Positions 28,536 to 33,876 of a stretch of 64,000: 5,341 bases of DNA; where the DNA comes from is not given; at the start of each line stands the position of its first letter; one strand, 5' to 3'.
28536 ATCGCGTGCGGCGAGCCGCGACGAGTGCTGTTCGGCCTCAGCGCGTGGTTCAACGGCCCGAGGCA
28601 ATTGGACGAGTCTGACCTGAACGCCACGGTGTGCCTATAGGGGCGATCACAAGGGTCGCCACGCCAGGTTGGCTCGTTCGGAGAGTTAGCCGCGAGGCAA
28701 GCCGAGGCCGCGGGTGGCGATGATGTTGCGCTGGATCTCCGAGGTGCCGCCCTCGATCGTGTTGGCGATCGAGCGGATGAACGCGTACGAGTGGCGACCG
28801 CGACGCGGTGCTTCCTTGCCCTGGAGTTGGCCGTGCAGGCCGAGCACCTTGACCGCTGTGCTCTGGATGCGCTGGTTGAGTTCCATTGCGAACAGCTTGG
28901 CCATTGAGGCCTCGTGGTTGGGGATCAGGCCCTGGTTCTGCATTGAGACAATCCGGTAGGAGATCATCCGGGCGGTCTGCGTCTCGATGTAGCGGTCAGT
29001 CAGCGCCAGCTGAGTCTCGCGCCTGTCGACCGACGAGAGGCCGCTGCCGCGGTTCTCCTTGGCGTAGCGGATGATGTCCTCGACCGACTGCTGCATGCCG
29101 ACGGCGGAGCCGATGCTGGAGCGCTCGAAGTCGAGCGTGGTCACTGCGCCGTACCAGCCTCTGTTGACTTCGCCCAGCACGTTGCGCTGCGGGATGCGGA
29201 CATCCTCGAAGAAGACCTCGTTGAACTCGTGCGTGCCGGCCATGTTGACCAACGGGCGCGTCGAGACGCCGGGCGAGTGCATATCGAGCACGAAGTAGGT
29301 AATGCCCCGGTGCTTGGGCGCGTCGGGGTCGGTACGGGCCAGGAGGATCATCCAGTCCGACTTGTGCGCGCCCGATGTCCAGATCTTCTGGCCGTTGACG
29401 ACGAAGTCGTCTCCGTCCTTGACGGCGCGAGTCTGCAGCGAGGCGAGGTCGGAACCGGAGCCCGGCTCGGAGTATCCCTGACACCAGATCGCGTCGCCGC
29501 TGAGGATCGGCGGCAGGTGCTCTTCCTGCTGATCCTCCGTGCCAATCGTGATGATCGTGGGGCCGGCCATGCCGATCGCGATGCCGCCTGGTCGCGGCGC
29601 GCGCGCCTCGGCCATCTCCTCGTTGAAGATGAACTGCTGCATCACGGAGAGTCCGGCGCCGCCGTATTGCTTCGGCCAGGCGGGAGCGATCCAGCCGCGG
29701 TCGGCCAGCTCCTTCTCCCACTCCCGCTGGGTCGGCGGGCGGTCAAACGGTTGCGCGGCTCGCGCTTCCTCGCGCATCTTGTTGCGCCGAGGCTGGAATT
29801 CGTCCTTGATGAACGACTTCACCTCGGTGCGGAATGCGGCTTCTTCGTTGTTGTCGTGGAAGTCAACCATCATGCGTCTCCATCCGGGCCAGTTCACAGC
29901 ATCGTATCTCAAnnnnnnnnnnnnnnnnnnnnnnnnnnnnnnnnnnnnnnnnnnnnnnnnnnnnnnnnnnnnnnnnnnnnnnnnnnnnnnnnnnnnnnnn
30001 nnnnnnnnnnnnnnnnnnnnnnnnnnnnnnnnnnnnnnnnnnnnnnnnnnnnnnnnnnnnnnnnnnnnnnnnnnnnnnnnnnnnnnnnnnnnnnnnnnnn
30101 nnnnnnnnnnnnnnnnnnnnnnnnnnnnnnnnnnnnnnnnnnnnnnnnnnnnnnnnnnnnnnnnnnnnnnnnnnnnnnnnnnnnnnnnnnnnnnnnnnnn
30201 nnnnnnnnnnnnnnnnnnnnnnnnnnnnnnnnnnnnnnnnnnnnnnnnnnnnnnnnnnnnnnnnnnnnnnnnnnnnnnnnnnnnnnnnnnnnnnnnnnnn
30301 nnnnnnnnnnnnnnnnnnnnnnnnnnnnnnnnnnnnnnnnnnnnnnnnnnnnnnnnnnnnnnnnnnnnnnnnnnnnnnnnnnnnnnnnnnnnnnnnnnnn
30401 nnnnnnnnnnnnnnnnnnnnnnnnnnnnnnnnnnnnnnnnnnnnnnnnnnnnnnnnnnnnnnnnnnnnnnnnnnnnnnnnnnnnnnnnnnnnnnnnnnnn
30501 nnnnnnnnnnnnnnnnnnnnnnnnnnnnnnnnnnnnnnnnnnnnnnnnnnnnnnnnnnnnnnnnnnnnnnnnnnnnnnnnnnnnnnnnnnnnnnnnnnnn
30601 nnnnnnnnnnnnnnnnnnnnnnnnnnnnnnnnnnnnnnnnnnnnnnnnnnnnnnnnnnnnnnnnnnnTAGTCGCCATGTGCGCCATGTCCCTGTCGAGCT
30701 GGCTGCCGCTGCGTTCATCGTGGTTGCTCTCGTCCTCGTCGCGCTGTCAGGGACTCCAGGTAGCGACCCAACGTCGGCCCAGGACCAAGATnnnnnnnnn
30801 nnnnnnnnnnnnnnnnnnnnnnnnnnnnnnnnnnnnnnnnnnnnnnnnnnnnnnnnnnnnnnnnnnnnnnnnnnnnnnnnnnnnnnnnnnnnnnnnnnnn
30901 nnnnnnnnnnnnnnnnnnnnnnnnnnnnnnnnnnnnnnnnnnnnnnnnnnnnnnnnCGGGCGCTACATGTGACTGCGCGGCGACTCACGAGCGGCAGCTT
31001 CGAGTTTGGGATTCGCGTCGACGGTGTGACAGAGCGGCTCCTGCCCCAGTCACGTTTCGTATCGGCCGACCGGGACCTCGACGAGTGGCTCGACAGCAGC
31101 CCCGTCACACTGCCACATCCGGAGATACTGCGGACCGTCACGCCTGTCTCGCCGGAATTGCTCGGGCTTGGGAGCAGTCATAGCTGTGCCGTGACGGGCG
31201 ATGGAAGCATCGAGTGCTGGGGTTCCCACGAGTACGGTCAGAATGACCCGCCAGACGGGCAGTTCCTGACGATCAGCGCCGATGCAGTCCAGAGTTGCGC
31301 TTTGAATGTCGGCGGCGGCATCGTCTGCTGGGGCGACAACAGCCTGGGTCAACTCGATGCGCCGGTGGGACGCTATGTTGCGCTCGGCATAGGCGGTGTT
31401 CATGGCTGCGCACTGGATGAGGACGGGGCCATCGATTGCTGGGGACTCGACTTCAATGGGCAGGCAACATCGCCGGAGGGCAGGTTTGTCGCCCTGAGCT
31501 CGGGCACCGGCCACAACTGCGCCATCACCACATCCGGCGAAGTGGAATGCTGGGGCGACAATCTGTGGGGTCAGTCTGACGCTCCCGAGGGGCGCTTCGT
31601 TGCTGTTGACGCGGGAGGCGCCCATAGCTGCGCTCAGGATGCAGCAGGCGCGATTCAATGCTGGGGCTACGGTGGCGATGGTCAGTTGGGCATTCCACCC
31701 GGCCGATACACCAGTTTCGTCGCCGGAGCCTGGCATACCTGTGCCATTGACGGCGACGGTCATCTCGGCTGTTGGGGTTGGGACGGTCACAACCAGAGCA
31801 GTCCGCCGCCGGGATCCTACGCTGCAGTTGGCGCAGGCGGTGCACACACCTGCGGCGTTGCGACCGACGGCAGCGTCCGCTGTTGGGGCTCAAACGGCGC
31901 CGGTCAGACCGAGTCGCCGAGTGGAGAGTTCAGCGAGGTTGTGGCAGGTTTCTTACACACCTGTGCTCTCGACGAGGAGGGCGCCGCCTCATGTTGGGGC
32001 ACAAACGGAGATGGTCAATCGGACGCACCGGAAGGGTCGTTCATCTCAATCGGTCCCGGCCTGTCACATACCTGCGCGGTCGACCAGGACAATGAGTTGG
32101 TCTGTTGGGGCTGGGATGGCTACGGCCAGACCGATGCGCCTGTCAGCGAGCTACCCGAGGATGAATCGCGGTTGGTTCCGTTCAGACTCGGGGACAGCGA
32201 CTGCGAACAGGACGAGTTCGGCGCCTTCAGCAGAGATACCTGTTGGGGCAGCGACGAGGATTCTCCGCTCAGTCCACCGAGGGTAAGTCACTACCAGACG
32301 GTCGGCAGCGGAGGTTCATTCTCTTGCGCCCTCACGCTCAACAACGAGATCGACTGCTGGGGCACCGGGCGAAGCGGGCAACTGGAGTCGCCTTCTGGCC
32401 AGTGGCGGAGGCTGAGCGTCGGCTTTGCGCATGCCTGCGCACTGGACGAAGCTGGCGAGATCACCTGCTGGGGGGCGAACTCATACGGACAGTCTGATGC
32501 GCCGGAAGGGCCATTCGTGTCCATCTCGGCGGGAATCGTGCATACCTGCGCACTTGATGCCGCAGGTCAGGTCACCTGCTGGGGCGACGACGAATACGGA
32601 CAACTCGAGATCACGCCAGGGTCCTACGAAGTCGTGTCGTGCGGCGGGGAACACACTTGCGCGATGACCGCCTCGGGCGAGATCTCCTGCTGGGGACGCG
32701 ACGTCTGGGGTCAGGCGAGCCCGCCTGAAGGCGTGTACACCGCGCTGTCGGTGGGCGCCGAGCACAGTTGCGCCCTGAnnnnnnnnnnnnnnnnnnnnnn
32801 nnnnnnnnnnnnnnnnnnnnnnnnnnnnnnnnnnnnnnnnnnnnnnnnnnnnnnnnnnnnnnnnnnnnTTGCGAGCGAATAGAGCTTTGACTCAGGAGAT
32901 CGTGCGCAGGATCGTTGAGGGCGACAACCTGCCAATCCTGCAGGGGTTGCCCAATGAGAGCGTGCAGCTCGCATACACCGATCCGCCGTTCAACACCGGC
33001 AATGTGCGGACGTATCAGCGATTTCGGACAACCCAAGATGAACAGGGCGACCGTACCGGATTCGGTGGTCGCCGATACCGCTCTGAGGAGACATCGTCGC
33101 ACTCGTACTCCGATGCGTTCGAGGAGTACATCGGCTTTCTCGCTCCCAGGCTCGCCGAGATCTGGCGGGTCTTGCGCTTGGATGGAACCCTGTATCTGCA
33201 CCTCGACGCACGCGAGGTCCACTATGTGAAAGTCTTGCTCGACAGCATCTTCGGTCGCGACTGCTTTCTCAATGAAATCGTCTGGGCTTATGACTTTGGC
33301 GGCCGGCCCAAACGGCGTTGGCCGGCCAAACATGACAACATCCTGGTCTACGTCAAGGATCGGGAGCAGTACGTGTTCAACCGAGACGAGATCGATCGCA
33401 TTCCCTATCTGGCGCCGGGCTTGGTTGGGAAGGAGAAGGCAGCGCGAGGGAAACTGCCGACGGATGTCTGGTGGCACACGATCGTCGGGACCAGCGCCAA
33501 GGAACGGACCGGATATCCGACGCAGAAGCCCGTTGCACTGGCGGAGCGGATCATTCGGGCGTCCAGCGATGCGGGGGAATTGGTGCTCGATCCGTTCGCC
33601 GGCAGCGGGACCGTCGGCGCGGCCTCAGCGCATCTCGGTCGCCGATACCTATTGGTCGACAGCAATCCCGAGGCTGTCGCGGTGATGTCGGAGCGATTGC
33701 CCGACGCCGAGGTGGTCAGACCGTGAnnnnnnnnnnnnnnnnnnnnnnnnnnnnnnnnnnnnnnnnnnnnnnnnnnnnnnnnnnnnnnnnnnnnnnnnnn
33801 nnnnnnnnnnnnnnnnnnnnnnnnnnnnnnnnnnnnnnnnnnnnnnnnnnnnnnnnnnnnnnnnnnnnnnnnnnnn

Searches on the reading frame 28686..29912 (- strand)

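Call 24: search_protein_families(library=pfam, proteins=[window:28686-29912:-], max_evalue=0.00001)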
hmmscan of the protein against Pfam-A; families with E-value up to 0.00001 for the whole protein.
window:28686-29912:- (408 aa): 3 families
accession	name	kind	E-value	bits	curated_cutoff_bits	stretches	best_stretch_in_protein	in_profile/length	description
PF00441.29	Acyl-CoA_dh_1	-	7.6e-24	85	22.4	1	250-402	1-149/150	Acyl-CoA dehydrogenase, C-terminal domain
PF02770.24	Acyl-CoA_dh_M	-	1.9e-22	79.7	33.3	1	144-238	1-97/97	Acyl-CoA dehydrogenase, middle domain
PF02771.21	Acyl-CoA_dh_N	-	6.4e-21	75.3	22.9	1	22-140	2-113/113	Acyl-CoA dehydrogenase, N-terminal domain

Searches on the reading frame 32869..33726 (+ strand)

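Call 25: search_protein_families(library=pfam, proteins=[window:32869-33726:+], max_evalue=0.00001)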
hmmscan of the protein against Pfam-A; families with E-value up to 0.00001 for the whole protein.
window:32869-33726:+ (285 aa): 1 family
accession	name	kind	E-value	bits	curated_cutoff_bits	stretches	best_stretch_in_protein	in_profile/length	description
PF01555.25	N6_N4_Mtase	-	1.8e-45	156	26.7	1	32-272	1-218/221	DNA methylase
